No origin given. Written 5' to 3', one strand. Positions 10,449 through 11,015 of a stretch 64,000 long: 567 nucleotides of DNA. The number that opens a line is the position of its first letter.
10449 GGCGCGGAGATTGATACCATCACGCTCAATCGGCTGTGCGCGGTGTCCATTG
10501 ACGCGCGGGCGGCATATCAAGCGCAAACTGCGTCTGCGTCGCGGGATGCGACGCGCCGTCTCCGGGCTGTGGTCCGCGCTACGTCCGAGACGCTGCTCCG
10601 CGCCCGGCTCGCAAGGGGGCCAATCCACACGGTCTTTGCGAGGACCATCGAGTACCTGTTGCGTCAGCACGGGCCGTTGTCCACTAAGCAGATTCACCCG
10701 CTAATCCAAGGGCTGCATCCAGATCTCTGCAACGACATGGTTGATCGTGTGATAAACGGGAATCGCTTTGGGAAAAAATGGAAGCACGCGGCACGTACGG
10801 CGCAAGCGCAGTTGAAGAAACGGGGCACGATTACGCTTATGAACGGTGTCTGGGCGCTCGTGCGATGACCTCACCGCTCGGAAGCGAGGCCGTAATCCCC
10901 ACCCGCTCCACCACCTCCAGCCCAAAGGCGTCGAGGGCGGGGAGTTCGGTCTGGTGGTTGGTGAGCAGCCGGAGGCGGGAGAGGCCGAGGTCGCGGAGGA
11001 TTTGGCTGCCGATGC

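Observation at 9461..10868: Low-GC islet: a decayed DNA methyltransferase next to an intact single-HKD PLD nuclease carrying a winged helix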

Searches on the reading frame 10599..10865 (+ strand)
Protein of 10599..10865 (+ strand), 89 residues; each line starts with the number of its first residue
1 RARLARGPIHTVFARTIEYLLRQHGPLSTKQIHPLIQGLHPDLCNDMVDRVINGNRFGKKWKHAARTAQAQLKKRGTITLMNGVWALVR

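Call 44: search_solved_structures(query=A3, max_evalue=10, show_alignments=3)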
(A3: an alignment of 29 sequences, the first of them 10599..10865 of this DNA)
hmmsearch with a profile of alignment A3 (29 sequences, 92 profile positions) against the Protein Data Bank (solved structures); distinct sequences matched with E-value up to 10: 1.
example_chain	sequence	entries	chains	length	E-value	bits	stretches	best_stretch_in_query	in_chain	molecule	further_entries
8bfy_A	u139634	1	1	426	1.1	12.7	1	30-74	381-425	Putative secreted cellobiose-binding (Transport system associated)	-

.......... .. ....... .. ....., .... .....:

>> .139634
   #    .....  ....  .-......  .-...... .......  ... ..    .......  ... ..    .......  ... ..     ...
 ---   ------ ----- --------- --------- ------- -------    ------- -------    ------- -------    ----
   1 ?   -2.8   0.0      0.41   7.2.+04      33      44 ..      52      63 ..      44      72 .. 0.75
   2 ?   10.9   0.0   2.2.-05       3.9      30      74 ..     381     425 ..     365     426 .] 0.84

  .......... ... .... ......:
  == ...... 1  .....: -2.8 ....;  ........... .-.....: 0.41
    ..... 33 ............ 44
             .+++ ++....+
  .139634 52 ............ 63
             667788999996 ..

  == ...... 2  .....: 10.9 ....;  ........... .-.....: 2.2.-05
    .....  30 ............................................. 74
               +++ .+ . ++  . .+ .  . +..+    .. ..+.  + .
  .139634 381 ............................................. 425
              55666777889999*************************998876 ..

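Call 49: predict_structure(alignment_id=A3)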
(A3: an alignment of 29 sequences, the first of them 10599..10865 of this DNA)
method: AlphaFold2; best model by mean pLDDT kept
length: 89 residues; sequences in the alignment: 29
mean_pLDDT: 80.0   pTM: 0.70
mean pLDDT of the five models: 80.0, 79.6, 79.4, 77.8, 77.3
residues with pLDDT >= 90: 39; 70-90: 28; 50-70: 14; < 50: 8
segments of 3 or more residues with pLDDT < 50: 1-5
pLDDT, mean of each block of 10 residues (from residue 1): 56 92 94 89 65 54 86 93 91
secondary structure, 60 per line:
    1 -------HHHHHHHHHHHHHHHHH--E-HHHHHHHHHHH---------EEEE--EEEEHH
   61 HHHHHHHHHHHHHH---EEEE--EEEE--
elements in order: H8-24 H29-39 E49-52 E55-58 H59-74 E78-81 E84-87

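Call 54: fold_search(model_id=the predicted structure, library=pdb)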
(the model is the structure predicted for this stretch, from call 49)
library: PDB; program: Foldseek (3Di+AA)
matches with E <= 10: 670; with E <= 0.001: 0
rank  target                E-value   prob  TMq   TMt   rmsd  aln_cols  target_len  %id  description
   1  2l4m_MODEL_1_A        6.4e-02  1.00  0.52  0.66   3.8        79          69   15  Solution structure of the Zbeta domain of human DAI and its binding modes to B- and Z-DNA (released 2011-04-13)
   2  6aht_A                1.2e-01  0.95  0.55  0.45   6.7        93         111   14  Plasmid partitioning protein TubR from Bacillus cereus (released 2019-06-26)
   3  4ad9_B                1.3e-01  0.99  0.59  0.21   2.8        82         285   15  Crystal structure of human LACTB2. (released 2012-02-01)
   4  4ka4_D                1.3e-01  0.95  0.46  0.65   4.1        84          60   13  Crystal structure of a proteolytically defined Zbeta domain of human DAI (ZBP1, DLM-1) (released 2013-05-15)
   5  5x12                  1.4e-01  0.96  0.53  0.28   5.1        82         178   17  Crystal structure of Bacillus subtilis PadR (released 2017-11-22)
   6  4kmf_A                1.5e-01  0.99  0.56  0.78   2.7        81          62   18  Crystal structure of Zalpha domain from Carassius auratus PKZ in complex with Z-DNA (released 2013-07-03)
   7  1xmk                  1.5e-01  0.99  0.61  0.67   3.4        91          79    9  The Crystal structure of the Zb domain from the RNA editing enzyme ADAR1 (released 2005-08-02)
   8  6nxk_D                1.5e-01  0.98  0.58  0.68   3.5        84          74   14  Ubiquitin binding variants (released 2020-01-15)
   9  9h88_A                1.5e-01  0.93  0.54  0.44   5.5        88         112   14  Crystal structure of LmrR variant V15aY-RNYW with Val15 replaced by 3-aminotyrosine and evolved as Friedel-Crafts alky (released 2025-04-30)
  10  6wgi_4                1.5e-01  0.91  0.52  0.09   4.7        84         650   19  Atomic model of the mutant OCCM (ORC-Cdc6-Cdt1-Mcm2-7 with Mcm6 WHD truncation) loaded on DNA at 10.5 A resolution (released 2020-07-15)
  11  4ka4_B                1.6e-01  0.99  0.51  0.75   3.7        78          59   14  Crystal structure of a proteolytically defined Zbeta domain of human DAI (ZBP1, DLM-1) (released 2013-05-15)
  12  1iuy_MODEL_1_A        1.7e-01  0.97  0.64  0.62   4.6        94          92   10  Solution structure of the cullin-3 homologue (released 2003-10-07)
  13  5j6x_B                1.7e-01  0.89  0.46  0.61   4.5        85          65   18  Crystal structure of the apo-Zalpha of Zebrafish PKZ (released 2016-09-07)
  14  3o2p_E                2.2e-01  0.99  0.64  0.66   3.4        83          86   11  A Dual E3 Mechanism for Rub1 Ligation to Cdc53: Dcn1(P)-Cdc53(WHB) (released 2010-09-15)
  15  8caf_H                2.4e-01  0.99  0.62  0.76   3.5        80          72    5  N8C_Fab3b in complex with NEDD8-CUL1(WHB) (released 2023-09-13)
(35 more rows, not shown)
